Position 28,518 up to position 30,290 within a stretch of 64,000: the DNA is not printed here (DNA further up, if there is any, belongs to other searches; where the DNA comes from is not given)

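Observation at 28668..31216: Phosphate-acquisition operon (PstS plus OprO/P-like porin) under a host-type Pho box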

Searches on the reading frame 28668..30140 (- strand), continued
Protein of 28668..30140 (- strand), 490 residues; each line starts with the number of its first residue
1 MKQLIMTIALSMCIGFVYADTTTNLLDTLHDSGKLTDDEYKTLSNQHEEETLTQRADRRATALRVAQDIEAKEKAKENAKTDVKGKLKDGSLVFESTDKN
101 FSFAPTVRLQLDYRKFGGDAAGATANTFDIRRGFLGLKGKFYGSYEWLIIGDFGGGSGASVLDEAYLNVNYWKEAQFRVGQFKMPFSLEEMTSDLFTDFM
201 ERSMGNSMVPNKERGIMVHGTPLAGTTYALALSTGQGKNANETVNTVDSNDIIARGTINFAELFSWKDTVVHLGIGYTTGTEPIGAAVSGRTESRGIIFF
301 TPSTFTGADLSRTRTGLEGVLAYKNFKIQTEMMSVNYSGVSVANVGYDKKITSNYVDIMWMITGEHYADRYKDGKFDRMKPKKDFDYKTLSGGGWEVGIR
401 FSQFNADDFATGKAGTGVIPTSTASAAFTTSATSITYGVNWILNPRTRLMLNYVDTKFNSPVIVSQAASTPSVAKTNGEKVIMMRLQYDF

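Call 17: search_solved_structures(query=window:28668-30140:-, show_alignments=2)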
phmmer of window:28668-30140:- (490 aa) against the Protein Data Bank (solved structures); distinct sequences matched with E-value up to 0.001: 3.
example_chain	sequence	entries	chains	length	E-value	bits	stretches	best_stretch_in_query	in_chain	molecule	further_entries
2o4v_A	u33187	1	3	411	5.7e-15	58.1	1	86-460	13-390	Porin P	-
4rjw_A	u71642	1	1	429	1.3e-14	56.9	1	85-458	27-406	Porin O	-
4rjx_A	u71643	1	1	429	4.4e-14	55.2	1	85-458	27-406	Porin O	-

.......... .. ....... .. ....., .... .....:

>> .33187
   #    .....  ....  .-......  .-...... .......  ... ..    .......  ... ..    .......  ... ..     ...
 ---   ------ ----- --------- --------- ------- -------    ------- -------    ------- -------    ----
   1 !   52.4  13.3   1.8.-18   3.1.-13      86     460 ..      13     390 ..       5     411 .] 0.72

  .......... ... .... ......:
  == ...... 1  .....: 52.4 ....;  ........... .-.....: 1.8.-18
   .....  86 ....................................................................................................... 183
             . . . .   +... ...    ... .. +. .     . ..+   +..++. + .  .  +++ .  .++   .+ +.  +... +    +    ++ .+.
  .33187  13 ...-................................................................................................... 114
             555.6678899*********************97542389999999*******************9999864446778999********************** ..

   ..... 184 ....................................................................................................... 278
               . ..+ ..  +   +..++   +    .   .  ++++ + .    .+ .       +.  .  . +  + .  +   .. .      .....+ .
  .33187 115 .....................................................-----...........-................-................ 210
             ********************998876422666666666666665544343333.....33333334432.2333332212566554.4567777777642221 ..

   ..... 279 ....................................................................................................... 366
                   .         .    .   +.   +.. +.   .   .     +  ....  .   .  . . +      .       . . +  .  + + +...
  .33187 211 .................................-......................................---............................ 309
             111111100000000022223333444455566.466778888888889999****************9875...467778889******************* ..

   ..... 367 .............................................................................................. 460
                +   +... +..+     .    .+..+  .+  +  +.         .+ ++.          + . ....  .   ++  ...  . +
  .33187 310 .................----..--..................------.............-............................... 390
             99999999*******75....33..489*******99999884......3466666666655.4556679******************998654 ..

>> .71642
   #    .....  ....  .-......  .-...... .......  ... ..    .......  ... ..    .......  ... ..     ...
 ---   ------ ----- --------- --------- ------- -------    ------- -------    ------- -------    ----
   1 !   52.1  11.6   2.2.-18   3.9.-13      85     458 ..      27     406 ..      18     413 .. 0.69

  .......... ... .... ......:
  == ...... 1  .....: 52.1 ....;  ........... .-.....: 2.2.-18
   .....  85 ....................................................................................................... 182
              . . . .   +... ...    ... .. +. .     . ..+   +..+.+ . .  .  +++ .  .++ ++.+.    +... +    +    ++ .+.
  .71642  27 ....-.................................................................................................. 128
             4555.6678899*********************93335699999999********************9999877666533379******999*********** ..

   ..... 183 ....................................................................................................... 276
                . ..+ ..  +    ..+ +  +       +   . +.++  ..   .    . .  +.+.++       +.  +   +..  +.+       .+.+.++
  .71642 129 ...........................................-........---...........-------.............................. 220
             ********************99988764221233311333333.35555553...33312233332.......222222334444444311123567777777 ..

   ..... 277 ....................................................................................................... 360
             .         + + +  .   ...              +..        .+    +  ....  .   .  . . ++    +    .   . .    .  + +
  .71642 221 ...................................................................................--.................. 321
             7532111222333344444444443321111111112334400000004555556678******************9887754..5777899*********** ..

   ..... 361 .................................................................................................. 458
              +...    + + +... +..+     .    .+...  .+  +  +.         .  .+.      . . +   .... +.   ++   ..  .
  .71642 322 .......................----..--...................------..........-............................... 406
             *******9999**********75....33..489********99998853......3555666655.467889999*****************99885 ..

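Call 21: find_encoding_contigs(protein=P0002, flank=10000, max_places=6)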
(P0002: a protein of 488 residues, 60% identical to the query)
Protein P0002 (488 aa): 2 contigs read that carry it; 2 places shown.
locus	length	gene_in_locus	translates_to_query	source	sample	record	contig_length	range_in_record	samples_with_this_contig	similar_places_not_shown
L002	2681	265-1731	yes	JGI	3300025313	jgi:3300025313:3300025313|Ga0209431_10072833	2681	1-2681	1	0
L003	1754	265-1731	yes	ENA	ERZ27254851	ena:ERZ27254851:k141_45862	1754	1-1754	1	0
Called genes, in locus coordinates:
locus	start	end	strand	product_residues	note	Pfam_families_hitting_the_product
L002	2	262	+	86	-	?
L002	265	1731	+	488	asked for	PF07396:Porin_O_P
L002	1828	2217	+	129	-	PF20274:cREC_REC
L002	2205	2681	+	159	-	?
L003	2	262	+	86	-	?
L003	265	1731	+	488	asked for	PF07396:Porin_O_P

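Call 22: find_encoding_contigs(protein=P0013, flank=6000, max_places=3)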
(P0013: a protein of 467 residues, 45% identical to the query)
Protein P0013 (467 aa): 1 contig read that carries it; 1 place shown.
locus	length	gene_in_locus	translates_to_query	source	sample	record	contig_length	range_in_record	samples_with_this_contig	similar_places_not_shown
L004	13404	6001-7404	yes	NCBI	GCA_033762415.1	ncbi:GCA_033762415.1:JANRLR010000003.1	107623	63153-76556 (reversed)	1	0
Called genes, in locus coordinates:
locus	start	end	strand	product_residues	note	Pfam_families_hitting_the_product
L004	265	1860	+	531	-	-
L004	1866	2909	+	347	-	PF00535:Glycos_transf_2, PF10111:Glyco_tranf_2_2 (weak), PF13641:Glyco_tranf_2_3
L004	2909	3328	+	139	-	PF04138:GtrA_DPMS_TM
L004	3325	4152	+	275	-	PF04794:YdjC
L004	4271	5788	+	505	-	PF01336:tRNA_anti-codon, PF00152:tRNA-synt_2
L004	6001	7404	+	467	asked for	PF07396:Porin_O_P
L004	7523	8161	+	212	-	PF00484:Pro_CA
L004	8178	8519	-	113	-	PF00111:Fer2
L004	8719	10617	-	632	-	PF00012:HSP70, PF06723:MreB_Mbl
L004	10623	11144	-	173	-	PF07743:HSCB_C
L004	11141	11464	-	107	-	PF01521:Fe-S_biosyn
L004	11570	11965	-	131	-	PF01592:NifU_N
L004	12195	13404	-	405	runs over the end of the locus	PF00266:Aminotran_5, PF00155:Aminotran_1_2, PF01041:DegT_DnrJ_EryC1, PF01212:Beta_elim_lyase (weak)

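Call 23: find_encoding_contigs(protein=P0070, flank=6000, max_places=3)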
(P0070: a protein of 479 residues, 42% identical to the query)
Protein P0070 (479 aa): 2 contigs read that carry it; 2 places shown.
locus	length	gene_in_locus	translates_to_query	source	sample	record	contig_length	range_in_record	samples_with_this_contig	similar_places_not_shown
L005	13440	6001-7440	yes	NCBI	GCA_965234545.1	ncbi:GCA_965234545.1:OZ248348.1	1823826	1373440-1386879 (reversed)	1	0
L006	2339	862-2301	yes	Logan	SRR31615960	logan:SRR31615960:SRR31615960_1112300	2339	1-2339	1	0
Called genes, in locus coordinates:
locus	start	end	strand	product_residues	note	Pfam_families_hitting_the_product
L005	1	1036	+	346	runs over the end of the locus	PF01758:SBF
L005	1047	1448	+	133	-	PF03960:ArsC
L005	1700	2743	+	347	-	PF03462:PCRF, PF00472:RF-1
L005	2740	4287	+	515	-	PF01336:tRNA_anti-codon, PF00152:tRNA-synt_2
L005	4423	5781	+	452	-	PF13449:Phytase-like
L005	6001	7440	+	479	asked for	PF07396:Porin_O_P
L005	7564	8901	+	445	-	PF05787:PhoX (faint)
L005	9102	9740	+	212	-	PF00484:Pro_CA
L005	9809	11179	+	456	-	PF00916:Sulfate_transp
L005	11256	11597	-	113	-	PF00111:Fer2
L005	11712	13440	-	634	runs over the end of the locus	PF00012:HSP70, PF06723:MreB_Mbl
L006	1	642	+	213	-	?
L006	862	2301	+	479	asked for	PF07396:Porin_O_P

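Call 38: search_protein_families(library=ncbifam, proteins=[window:28668-30140:-], max_evalue=0.001)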
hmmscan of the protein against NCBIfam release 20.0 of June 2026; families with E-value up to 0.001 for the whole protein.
window:28668-30140:- (490 aa): 0 families

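Call 42: search_protein_families(library=pfam, proteins=[L002:265-1728:+], max_evalue=1)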
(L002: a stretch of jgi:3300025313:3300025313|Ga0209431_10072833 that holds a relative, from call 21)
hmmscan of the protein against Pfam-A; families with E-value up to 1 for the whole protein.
L002:265-1728:+ (488 aa): 1 family
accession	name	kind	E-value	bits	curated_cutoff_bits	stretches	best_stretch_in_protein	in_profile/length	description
PF07396.17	Porin_O_P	-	2.5e-37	129.5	20.9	1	105-488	5-370/370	Phosphate-selective porin O and P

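Call 61: predict_structure(alignment_id=A2)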
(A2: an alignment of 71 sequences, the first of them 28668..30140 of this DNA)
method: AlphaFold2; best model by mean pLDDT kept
length: 490 residues; sequences in the alignment: 71
mean_pLDDT: 89.8   pTM: 0.80
mean pLDDT of the five models: 89.8, 89.2, 88.7, 88.5, 86.9
residues with pLDDT >= 90: 341; 70-90: 109; 50-70: 34; < 50: 6
segments of 3 or more residues with pLDDT < 50: 14-18
pLDDT, mean of each block of 10 residues (from residue 1): 58 51 75 81 76 85 94 83 83 90 94 91 85 94 96 87 95 97 95 88 92 95 97 82 61 98 97 98 88 94 93 97 98 97 96 98 97 94 96 97 98 94 92 98 95 98 79 90 94
secondary structure, 60 per line:
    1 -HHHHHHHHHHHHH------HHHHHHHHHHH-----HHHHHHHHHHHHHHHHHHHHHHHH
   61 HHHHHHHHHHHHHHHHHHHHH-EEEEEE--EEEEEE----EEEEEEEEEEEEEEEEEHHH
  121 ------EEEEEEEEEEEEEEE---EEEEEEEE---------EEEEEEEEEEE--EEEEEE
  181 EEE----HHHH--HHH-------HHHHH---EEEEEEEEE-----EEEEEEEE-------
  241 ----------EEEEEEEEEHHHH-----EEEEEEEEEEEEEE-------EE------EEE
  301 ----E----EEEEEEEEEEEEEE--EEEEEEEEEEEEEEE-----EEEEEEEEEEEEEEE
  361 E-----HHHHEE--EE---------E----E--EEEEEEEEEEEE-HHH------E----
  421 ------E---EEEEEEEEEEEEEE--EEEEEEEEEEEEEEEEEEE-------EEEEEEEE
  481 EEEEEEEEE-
elements in order: H2-14 H21-31 H37-81 E83-88 E91-96 E101-117 E127-141 E145-152 E162-172 E175-183 H188-191 H204-208 E212-220 E226-233 E251-259 H260-263 E269-282 E298-300 E310-323 E326-340 E346-361 H367-370 E394-405 E431-444 E447-465 E473-489

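Call 65: fold_search(model_id=the predicted structure, library=pdb)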
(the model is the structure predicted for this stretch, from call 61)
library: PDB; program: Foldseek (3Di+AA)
matches with E <= 10: 883; with E <= 0.001: 218
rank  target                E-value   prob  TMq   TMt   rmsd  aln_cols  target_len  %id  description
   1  2o4v_A                1.9e-26  1.00  0.61  0.72   5.9       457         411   24  An arginine ladder in OprP mediates phosphate specific transfer across the outer membrane (released 2006-12-26)
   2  4rjw                  1.0e-25  1.00  0.65  0.74   5.2       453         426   23  Crystal structure of Pseudomonas aeruginosa OprO (released 2015-10-21)
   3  4rjx                  2.5e-25  1.00  0.64  0.73   5.4       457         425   24  Crystal structure of the OprO mutant protein F62Y/D114Y (released 2015-10-21)
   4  8byt_A                1.8e-11  1.00  0.43  0.65   8.0       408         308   11  Outer membrane attachment porin OmpM1 from Veillonella parvula, C3 symmetry (released 2023-11-08)
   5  8jto                  2.7e-11  1.00  0.45  0.61   6.7       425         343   10  Outer membrane porin of Burkholderia pseudomallei (BpsOmp38) in complex with ceftazidime (released 2024-06-26)
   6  3wi5                  3.0e-11  1.00  0.45  0.67   7.1       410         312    9  Crystal structure of the Loop 7 mutant PorB from Neisseria meningitidis serogroup B (released 2014-01-01)
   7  3wi4                  4.7e-11  1.00  0.44  0.65   6.7       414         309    9  Crystal structure of wild-type PorB from Neisseria meningitidis serogroup B (released 2014-01-01)
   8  4d65_A                5.0e-11  1.00  0.44  0.60   8.3       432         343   12  Structure of porin Omp-Pst2 from P. stuartii; the asymmetric unit contains a dimer of trimers. (released 2016-03-09)
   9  6ehd                  7.0e-11  1.00  0.45  0.65   8.1       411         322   10  OmpT (in-vitro folded), an outer membrane protein of Vibrio cholerae (released 2018-04-25)
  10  4d64_A                9.2e-11  1.00  0.47  0.63   7.2       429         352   11  Structure of porin Omp-Pst1 from P. stuartii; the crystallographic symmetry generates a dimer of trimers. (released 2016-03-09)
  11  6ehe                  1.1e-10  1.00  0.42  0.64   7.5       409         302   11  OmpTdeltaL8 (loop L8 deletion mutant of OmpT), an outer membrane protein of Vibrio cholerae (released 2018-04-25)
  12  5nxn_A                1.4e-10  1.00  0.47  0.64   7.8       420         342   12  Structure of a L5-deletion mutant of Providencia stuartii Omp-Pst1 (released 2018-02-21)
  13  6ehf                  2.1e-10  1.00  0.46  0.68   7.7       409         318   10  OmpT (in-vitro folded), an outer membrane protein Vibrio cholerae (trimer form) (released 2018-04-25)
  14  8bym_A                2.4e-10  1.00  0.43  0.62   7.8       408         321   12  Outer membrane attachment porin OmpM1 from Veillonella parvula (released 2023-11-08)
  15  8bys_A                2.5e-10  1.00  0.46  0.66   7.2       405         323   11  Outer membrane attachment porin OmpM1 from Veillonella parvula, native (released 2023-11-08)
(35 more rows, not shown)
